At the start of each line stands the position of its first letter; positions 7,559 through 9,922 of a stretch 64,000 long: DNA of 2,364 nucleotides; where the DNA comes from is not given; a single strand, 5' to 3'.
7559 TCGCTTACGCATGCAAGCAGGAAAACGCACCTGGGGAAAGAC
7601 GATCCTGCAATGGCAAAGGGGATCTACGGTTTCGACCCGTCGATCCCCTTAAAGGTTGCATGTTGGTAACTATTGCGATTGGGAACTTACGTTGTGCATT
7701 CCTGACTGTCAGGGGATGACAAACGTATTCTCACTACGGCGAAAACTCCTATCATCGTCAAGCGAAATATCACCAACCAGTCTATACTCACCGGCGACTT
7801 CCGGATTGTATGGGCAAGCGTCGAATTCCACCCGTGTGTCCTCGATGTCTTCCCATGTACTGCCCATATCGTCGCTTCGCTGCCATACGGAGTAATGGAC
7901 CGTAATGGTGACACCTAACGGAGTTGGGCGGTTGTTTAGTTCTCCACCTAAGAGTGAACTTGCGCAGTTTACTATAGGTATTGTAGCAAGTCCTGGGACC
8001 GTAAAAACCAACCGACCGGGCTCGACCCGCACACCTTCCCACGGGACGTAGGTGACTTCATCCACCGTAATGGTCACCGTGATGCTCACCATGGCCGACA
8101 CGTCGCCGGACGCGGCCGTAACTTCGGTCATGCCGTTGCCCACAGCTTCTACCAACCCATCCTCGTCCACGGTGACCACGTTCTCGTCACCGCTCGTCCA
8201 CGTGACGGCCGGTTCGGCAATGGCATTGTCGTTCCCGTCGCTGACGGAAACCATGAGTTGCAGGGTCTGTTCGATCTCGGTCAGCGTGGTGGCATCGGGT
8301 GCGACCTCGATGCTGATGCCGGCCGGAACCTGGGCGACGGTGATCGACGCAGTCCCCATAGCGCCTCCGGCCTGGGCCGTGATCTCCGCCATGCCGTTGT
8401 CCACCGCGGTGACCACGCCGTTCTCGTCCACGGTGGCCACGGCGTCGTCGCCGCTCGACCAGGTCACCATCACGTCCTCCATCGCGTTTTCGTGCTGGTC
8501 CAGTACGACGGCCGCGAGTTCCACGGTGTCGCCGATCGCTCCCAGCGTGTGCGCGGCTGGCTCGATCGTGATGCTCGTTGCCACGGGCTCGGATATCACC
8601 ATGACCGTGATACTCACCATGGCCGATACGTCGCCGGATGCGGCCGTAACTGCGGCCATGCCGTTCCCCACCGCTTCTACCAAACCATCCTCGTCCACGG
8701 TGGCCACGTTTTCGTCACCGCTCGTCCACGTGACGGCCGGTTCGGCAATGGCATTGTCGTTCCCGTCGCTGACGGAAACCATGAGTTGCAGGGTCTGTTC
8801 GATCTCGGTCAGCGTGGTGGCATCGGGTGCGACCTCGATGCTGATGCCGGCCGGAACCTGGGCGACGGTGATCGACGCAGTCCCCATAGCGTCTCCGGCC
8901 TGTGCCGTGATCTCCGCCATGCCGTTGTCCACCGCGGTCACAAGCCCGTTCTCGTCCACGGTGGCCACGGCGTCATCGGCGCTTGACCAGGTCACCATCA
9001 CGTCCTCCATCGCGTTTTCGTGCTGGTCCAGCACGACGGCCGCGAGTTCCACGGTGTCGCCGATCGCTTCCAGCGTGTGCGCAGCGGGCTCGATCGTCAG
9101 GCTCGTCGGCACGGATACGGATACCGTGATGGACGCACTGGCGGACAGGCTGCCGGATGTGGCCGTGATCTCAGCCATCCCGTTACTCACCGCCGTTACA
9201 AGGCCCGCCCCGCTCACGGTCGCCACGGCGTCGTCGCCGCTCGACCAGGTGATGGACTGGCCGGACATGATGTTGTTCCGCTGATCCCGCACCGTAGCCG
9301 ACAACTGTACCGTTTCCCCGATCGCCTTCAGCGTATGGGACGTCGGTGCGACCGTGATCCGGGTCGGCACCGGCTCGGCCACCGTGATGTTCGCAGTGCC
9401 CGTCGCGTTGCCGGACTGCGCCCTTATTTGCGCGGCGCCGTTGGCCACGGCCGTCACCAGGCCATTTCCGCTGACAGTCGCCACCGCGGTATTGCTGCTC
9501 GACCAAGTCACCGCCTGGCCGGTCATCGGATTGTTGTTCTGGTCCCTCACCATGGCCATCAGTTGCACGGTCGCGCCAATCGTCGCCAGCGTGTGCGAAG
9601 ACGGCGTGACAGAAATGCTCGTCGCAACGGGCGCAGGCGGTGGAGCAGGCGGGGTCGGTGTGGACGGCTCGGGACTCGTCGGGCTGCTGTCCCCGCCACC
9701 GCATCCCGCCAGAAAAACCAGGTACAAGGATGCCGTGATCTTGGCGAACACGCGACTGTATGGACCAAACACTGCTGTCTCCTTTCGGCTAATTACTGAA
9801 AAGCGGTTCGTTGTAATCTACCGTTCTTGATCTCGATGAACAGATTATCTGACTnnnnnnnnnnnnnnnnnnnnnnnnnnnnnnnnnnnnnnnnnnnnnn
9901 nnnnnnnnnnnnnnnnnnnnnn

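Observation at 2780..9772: Paralogous Big-2 lipoproteins differ by an internal repeat-pair expansion and a swapped C-terminal domain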

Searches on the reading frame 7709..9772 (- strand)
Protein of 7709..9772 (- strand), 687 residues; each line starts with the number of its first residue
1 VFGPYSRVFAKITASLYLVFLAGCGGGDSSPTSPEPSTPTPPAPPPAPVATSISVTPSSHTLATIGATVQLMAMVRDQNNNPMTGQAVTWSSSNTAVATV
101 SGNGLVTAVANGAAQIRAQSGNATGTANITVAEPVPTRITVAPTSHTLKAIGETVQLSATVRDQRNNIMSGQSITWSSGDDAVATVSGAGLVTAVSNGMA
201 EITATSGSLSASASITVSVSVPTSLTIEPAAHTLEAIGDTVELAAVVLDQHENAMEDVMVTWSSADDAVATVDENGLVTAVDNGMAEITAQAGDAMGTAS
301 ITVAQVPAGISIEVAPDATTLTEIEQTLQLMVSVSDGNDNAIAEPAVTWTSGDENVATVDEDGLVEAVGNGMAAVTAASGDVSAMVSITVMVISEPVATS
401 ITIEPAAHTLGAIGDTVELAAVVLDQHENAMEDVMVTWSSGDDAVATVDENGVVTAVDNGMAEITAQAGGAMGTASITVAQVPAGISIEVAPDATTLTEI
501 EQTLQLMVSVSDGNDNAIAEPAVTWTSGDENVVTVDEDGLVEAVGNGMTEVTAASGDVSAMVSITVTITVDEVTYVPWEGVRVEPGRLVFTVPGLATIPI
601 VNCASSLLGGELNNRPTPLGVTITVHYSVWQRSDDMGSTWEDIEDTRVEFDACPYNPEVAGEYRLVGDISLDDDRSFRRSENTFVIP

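Call 6: search_protein_families(library=pfam, proteins=[window:7709-9772:-], max_evalue=0.01)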
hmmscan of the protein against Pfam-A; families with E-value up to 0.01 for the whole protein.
window:7709-9772:- (687 aa): 5 families
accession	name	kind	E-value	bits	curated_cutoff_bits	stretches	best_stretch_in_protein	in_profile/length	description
PF02368.24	Big_2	-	3.1e-64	213.3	22.8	6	137-217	3-79/79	Bacterial Ig-like domain (group 2)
PF22359.2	Big-like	-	3.4e-45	152.5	27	6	260-304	3-47/48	Bacterial Ig-like domain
PF02369.22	Big_1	-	2.4e-22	79.3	34.9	3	63-131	13-78/93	Bacterial Ig-like domain (group 1)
PF17766.7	fn3_6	-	1.3e-14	54.6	26.4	0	304-357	39-94/99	Fibronectin type-III domain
PF01835.25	MG2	-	0.00079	20.2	32.8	0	66-112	14-60/96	MG2 domain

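Call 10: find_encoding_contigs(protein=window:7709-9772:-, flank=10000, max_places=10)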
Protein window:7709-9772:- (687 aa): no gene with exactly this product is on record in the collection.

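Call 12: find_homologous_proteins(query=window:7709-9772:-, max_evalue=1e-10)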
Query window:7709-9772:- (687 aa): 5796 proteins with E <= 1e-10 among 8000 candidates; the best 120 are listed.
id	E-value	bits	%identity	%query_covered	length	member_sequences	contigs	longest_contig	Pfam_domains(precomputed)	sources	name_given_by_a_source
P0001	0.0e+0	1430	100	100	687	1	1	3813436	PF21764.4,PF26182.1,PF02369.23,PF17766.8,PF22359.3,PF02368.25,PF26918.1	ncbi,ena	-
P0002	0.0e+0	1406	63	94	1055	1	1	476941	PF21764.4,PF11102.14,PF26182.1,PF02369.23,PF17766.8,PF22359.3,PF02368.25,PF20578.5,PF26918.1,PF09134.17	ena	-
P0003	0.0e+0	1300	62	93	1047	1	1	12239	PF21764.4,PF26182.1,PF02369.23,PF17766.8,PF22359.3,PF02368.25,PF27071.1,PF26918.1,PF09134.17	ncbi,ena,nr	ncbi:MAG: Ig-like domain-containing protein [candidate division Zixibacteria bacterium]|nr:Ig-like d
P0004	0.0e+0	1264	89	100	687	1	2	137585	PF21764.4,PF26182.1,PF02369.23,PF17766.8,PF22359.3,PF02368.25,PF26918.1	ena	-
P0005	0.0e+0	1140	62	93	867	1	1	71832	PF26182.1,PF02369.23,PF17766.8,PF22359.3,PF02368.25,PF26918.1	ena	-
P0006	0.0e+0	1089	66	85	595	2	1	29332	PF21764.4,PF26182.1,PF16222.11,PF02369.23,PF17766.8,PF22359.3,PF02368.25,PF26918.1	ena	-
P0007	1.6e-293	993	60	93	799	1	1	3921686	PF21764.4,PF26182.1,PF02369.23,PF22359.3,PF02368.25,PF20578.5,PF26918.1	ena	-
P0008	1.3e-292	990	72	100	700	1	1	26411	PF21764.4,PF26182.1,PF02369.23,PF17766.8,PF22359.3,PF02368.25,PF26918.1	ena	-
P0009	1.2e-291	987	72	100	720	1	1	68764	PF21764.4,PF26182.1,PF02369.23,PF17766.8,PF22359.3,PF13620.13,PF02368.25,PF26918.1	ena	-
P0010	3.3e-289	979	71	100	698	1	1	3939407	PF21764.4,PF26182.1,PF02369.23,PF17766.8,PF22359.3,PF02368.25,PF20578.5,PF26918.1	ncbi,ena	-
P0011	9.5e-283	958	69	100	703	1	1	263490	PF21764.4,PF26182.1,PF02369.23,PF17766.8,PF22359.3,PF02368.25,PF26918.1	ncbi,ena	-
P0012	1.0e-282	957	70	100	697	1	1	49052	PF21764.4,PF26182.1,PF02369.23,PF17766.8,PF14338.13,PF22359.3,PF02368.25,PF26918.1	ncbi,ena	-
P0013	5.7e-282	955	69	100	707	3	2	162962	PF21764.4,PF26182.1,PF02369.23,PF17766.8,PF22359.3,PF02368.25,PF20578.5,PF26918.1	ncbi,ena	-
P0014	1.5e-274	930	63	82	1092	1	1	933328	PF23598.2,PF17766.8,PF22359.3,PF02368.25,PF13855.13,PF26918.1,PF21764.4,PF26182.1,PF02369.23,PF25019.1,PF00560.40,PF14338.13,PF12799.14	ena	-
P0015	1.8e-274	930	63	68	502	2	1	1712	PF21764.4,PF26182.1,PF02369.23,PF17766.8,PF22359.3,PF02368.25,PF26918.1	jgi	-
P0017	7.6e-271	918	94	57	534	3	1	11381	PF21764.4,PF26182.1,PF02369.23,PF17766.8,PF22359.3,PF02368.25,PF26918.1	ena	-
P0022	4.0e-257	873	68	82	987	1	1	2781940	PF23598.2,PF26182.1,PF02369.23,PF00560.40,PF17766.8,PF12799.14,PF22359.3,PF02368.25,PF13855.13,PF26918.1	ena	-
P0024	1.6e-254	864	92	57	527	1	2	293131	PF21764.4,PF26182.1,PF02369.23,PF17766.8,PF22359.3,PF02368.25,PF26918.1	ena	-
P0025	1.8e-253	861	89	57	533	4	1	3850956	PF26182.1,PF02369.23,PF17766.8,PF22359.3,PF02368.25,PF26918.1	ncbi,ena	-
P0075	3.2e-170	586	66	57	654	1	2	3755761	PF26182.1,PF02369.23,PF17766.8,PF22359.3,PF02368.25,PF26918.1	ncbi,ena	-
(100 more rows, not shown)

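Call 16: find_encoding_contigs(protein=P0001, flank=10000, max_places=4)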
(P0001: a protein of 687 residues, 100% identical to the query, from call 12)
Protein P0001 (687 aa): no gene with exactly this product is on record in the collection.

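Call 17: find_encoding_contigs(protein=P0004, flank=10000, max_places=4)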
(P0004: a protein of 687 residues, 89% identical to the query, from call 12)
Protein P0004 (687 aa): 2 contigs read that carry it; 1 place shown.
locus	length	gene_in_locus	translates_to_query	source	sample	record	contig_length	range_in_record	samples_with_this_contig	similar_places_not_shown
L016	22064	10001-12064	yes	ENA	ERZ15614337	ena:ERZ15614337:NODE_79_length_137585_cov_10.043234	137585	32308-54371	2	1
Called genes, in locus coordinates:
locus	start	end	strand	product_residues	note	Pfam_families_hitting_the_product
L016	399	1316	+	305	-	PF01063:Aminotran_4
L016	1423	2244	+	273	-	PF01578:Cytochrom_C_asm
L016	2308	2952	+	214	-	PF13241:NAD_binding_7, PF14824:Sirohm_synth_M, PF10414:CysG_dimeriser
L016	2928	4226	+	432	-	PF05201:GlutR_N, PF01488:Shikimate_DH, PF00745:GlutR_dimer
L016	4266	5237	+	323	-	PF01379:Porphobil_deam, PF03900:Porphobil_deamC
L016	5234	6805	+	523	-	PF00590:TP_methylase, PF02602:HEM4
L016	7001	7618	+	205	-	-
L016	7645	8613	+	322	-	PF00490:ALAD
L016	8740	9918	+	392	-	PF00202:Aminotran_3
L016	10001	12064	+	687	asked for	PF02368:Big_2, PF02369:Big_1, PF22359:Big-like, PF02368:Big_2, PF02368:Big_2, PF22359:Big-like, PF02368:Big_2, PF02368:Big_2, +9 more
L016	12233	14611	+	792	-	PF12704:MacB_PCD, PF02687:FtsX, PF12704:MacB_PCD, PF02687:FtsX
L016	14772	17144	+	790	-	PF07719:TPR_2 (faint), PF13432:TPR_16 (weak), PF00515:TPR_1 (faint), PF13181:TPR_8 (faint), PF13414:TPR_11 (faint), PF13431:TPR_17 (faint), PF14559:TPR_19 (faint), PF21033:RMD1-3 (faint)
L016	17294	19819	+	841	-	PF00515:TPR_1 (faint), PF07719:TPR_2 (faint), PF13181:TPR_8 (faint), PF13414:TPR_11 (faint), PF13428:TPR_14 (faint), PF13432:TPR_16 (faint), PF14559:TPR_19 (faint), PF13431:TPR_17 (faint)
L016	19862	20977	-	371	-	PF02073:Peptidase_M29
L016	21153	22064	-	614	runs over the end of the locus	PF17132:Glyco_hydro_106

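Call 18: find_encoding_contigs(protein=P0017, flank=10000, max_places=4)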
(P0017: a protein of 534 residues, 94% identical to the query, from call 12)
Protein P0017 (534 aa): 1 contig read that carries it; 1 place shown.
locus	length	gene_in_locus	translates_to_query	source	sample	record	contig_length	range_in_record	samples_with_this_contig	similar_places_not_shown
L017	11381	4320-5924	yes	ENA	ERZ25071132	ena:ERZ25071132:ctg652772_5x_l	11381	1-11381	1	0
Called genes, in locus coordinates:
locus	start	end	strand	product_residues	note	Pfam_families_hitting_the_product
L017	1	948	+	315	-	?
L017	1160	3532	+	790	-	PF12704:MacB_PCD, PF02687:FtsX, PF12704:MacB_PCD, PF02687:FtsX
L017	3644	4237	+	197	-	PF00202:Aminotran_3 (weak)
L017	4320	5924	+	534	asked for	PF02368:Big_2, PF02369:Big_1 (weak), PF22359:Big-like, PF02368:Big_2, PF02369:Big_1 (weak), PF02368:Big_2, PF22359:Big-like, PF02368:Big_2 (weak), +4 more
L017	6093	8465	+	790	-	PF12704:MacB_PCD, PF02687:FtsX, PF12704:MacB_PCD, PF02687:FtsX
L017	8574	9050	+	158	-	PF07719:TPR_2 (faint), PF13424:TPR_12 (faint), PF13428:TPR_14 (faint), PF13432:TPR_16, PF00515:TPR_1 (faint), PF13181:TPR_8 (faint), PF13414:TPR_11 (faint), PF14559:TPR_19 (faint), +1 more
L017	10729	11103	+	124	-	-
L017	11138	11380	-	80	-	?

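Call 19: find_encoding_contigs(protein=P0024, flank=10000, max_places=4)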
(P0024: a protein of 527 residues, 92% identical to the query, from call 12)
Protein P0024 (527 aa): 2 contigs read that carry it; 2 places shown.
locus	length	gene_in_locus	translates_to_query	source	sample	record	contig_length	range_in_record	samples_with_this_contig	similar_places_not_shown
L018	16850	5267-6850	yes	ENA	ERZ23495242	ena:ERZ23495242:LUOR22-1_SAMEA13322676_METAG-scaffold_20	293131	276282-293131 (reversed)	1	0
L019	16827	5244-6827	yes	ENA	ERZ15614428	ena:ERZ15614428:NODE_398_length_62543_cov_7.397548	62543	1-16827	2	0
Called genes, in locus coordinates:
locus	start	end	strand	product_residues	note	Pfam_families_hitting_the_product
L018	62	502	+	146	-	PF03900:Porphobil_deamC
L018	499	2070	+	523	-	PF00590:TP_methylase, PF02602:HEM4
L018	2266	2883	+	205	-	-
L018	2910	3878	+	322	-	PF00490:ALAD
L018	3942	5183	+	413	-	PF00202:Aminotran_3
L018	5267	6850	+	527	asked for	PF02368:Big_2, PF02369:Big_1 (weak), PF22359:Big-like, PF02368:Big_2, PF02369:Big_1 (weak), PF02368:Big_2, PF22359:Big-like, PF02368:Big_2, +6 more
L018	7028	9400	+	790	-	PF12704:MacB_PCD, PF02687:FtsX, PF12704:MacB_PCD, PF02687:FtsX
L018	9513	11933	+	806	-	PF00515:TPR_1 (faint), PF07719:TPR_2 (faint), PF13414:TPR_11 (faint), PF13428:TPR_14 (faint), PF13432:TPR_16, PF14559:TPR_19 (faint), PF13431:TPR_17 (faint)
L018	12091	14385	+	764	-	PF07719:TPR_2 (faint), PF12895:ANAPC3 (faint), PF13428:TPR_14 (faint), PF13432:TPR_16 (faint), PF21545:T7SS_EccA1_N (faint), PF00515:TPR_1 (faint), PF13174:TPR_6 (faint), PF13431:TPR_17 (weak), +4 more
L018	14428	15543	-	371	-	PF02073:Peptidase_M29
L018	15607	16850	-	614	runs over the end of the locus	PF17132:Glyco_hydro_106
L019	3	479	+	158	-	?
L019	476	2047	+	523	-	PF00590:TP_methylase, PF02602:HEM4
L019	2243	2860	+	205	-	-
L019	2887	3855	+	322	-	PF00490:ALAD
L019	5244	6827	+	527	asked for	PF02368:Big_2, PF02369:Big_1 (weak), PF22359:Big-like, PF02368:Big_2, PF02369:Big_1 (weak), PF02368:Big_2, PF22359:Big-like, PF02368:Big_2, +6 more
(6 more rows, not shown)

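Call 20: find_encoding_contigs(protein=P0025, flank=10000, max_places=4)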
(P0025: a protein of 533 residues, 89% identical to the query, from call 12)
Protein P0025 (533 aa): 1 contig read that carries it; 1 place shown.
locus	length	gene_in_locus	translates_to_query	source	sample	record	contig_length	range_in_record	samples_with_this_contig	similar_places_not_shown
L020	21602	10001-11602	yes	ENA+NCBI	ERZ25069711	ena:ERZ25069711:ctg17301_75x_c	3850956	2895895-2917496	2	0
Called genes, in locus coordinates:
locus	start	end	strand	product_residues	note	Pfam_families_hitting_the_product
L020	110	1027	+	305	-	PF01063:Aminotran_4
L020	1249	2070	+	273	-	PF01578:Cytochrom_C_asm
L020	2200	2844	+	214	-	PF13241:NAD_binding_7, PF14824:Sirohm_synth_M, PF10414:CysG_dimeriser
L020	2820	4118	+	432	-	PF03435:Sacchrp_dh_NADP (faint), PF05201:GlutR_N, PF01488:Shikimate_DH, PF00745:GlutR_dimer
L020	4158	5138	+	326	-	PF01379:Porphobil_deam, PF03900:Porphobil_deamC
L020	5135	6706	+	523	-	PF00590:TP_methylase, PF02602:HEM4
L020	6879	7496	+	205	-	-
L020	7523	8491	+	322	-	PF00490:ALAD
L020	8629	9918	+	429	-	PF00202:Aminotran_3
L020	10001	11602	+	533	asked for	PF02368:Big_2, PF17766:fn3_6 (faint), PF22359:Big-like, PF02368:Big_2, PF02369:Big_1 (weak), PF02368:Big_2, PF22359:Big-like, PF02368:Big_2, +2 more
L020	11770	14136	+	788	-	PF12704:MacB_PCD, PF02687:FtsX, PF12704:MacB_PCD, PF02687:FtsX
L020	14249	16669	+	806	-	PF00515:TPR_1 (faint), PF07719:TPR_2 (faint), PF13181:TPR_8 (faint), PF13414:TPR_11 (faint), PF13424:TPR_12 (faint), PF13428:TPR_14 (faint), PF13432:TPR_16, PF14559:TPR_19 (faint), +2 more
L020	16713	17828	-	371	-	PF02073:Peptidase_M29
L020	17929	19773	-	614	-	PF17132:Glyco_hydro_106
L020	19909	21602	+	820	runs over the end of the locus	PF12704:MacB_PCD, PF02687:FtsX, PF12704:MacB_PCD (weak), PF02687:FtsX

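Call 43: find_encoding_contigs(protein=P0014, flank=6000, max_places=2)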
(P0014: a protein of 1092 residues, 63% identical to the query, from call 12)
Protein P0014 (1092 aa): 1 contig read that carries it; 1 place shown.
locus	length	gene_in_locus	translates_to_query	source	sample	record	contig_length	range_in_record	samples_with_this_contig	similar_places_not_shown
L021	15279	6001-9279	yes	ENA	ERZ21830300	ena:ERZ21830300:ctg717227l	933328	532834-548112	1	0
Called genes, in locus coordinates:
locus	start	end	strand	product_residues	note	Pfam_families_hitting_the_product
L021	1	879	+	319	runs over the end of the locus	PF01379:Porphobil_deam, PF03900:Porphobil_deamC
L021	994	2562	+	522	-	PF00590:TP_methylase, PF02602:HEM4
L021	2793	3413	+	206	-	PF12773:DZR (weak), PF13240:Zn_Ribbon_1 (faint)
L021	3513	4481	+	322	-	PF00490:ALAD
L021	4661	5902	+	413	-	PF00202:Aminotran_3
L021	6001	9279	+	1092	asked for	PF02368:Big_2, PF02368:Big_2, PF22359:Big-like, PF02368:Big_2, PF22359:Big-like, PF02368:Big_2, PF02368:Big_2, PF22359:Big-like, +20 more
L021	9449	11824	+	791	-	PF12704:MacB_PCD, PF02687:FtsX, PF12704:MacB_PCD, PF02687:FtsX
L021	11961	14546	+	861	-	-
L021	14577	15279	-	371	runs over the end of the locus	PF02073:Peptidase_M29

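Call 44: find_encoding_contigs(protein=P0075, flank=6000, max_places=2)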
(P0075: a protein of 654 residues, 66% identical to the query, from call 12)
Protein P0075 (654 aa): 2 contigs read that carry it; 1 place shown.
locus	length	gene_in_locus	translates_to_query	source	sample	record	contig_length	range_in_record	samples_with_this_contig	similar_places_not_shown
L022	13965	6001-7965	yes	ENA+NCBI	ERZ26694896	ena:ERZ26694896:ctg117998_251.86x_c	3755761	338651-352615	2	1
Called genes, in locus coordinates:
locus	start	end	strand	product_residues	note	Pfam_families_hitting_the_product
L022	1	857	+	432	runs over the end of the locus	PF05201:GlutR_N, PF01488:Shikimate_DH, PF00745:GlutR_dimer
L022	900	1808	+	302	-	PF01379:Porphobil_deam, PF03900:Porphobil_deamC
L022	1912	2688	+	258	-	PF02602:HEM4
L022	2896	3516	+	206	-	-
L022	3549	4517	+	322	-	PF00490:ALAD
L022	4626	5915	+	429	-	PF00202:Aminotran_3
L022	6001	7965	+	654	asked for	PF02368:Big_2, PF02369:Big_1 (faint), PF17766:fn3_6 (faint), PF26182:Ig_NUP210_5th (faint), PF26918:Ig_Eae (faint), PF02368:Big_2, PF22359:Big-like (weak)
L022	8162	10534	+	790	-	PF12704:MacB_PCD, PF02687:FtsX, PF12704:MacB_PCD, PF02687:FtsX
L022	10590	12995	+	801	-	PF13414:TPR_11 (faint), PF13432:TPR_16 (weak), PF14559:TPR_19 (weak), PF13431:TPR_17 (faint)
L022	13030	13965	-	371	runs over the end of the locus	PF02073:Peptidase_M29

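Call 45: find_encoding_contigs(protein=P0022, flank=6000, max_places=2)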
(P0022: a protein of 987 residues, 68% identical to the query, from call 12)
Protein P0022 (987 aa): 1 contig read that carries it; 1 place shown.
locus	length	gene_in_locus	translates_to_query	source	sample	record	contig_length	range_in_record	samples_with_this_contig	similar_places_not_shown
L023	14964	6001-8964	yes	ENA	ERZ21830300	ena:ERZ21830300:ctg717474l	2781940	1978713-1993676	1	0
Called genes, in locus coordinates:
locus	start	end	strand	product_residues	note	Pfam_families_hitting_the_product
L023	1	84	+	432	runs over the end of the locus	PF05201:GlutR_N, PF01488:Shikimate_DH, PF00745:GlutR_dimer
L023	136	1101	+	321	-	PF01379:Porphobil_deam, PF03900:Porphobil_deamC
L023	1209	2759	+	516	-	PF00590:TP_methylase, PF02602:HEM4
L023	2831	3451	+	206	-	PF12773:DZR (weak), PF13240:Zn_Ribbon_1 (faint)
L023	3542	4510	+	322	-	PF00490:ALAD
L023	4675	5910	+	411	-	PF00202:Aminotran_3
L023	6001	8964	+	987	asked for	PF02368:Big_2, PF02368:Big_2, PF02368:Big_2, PF22359:Big-like, PF02368:Big_2, PF22359:Big-like, PF26918:Ig_Eae, PF02368:Big_2, +13 more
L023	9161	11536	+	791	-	PF12704:MacB_PCD, PF02687:FtsX, PF12704:MacB_PCD, PF02687:FtsX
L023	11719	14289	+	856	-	-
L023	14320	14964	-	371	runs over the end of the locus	PF02073:Peptidase_M29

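Call 50: search_protein_families(library=ncbifam, proteins=[window:7709-9772:-], max_evalue=0.001)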
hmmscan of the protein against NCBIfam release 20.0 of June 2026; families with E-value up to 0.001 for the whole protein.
window:7709-9772:- (687 aa): 1 family
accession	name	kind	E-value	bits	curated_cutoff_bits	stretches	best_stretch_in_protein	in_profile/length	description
TIGR02516.1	type_III_yscC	equivalog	0.00076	18.1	238.45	0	472-518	335-381/463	type III secretion system outer membrane ring subunit SctC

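Call 71: list_cluster_members(proteins=[P0001, P0017, P0004, P0025])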
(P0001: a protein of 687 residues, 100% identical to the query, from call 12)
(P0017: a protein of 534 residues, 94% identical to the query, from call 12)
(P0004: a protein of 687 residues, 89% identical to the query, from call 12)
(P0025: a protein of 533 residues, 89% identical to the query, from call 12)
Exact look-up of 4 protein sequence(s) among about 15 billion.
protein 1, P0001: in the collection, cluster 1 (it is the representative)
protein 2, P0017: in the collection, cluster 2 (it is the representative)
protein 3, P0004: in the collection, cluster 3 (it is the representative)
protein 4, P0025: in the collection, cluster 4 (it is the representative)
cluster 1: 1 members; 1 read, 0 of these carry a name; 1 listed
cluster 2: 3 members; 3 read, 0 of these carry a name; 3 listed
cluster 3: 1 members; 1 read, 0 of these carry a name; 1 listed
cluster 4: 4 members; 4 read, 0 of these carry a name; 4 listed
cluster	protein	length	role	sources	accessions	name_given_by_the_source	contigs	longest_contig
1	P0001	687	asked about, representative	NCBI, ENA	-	-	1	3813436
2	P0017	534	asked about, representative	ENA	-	-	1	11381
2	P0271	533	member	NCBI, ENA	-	-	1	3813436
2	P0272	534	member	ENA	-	-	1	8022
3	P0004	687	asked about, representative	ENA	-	-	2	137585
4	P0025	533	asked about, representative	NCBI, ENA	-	-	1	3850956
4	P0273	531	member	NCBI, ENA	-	-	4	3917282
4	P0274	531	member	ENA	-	-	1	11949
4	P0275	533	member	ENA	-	-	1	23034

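Call 72: find_encoding_contigs(protein=P0272, flank=10000, max_places=4)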
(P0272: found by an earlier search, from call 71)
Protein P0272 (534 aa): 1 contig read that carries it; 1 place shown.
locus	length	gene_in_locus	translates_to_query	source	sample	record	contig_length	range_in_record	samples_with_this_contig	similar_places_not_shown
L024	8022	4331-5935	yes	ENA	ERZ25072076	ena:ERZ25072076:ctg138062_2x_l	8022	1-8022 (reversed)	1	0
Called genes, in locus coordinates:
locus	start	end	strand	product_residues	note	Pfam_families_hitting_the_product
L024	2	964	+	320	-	?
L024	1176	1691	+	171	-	PF12704:MacB_PCD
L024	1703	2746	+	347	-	PF02687:FtsX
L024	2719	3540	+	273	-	PF12704:MacB_PCD (weak), PF02687:FtsX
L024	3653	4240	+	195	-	PF00202:Aminotran_3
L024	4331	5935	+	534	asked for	PF02368:Big_2, PF02369:Big_1 (weak), PF22359:Big-like, PF02368:Big_2, PF02369:Big_1 (weak), PF02368:Big_2, PF22359:Big-like, PF02368:Big_2 (weak), +4 more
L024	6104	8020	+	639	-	?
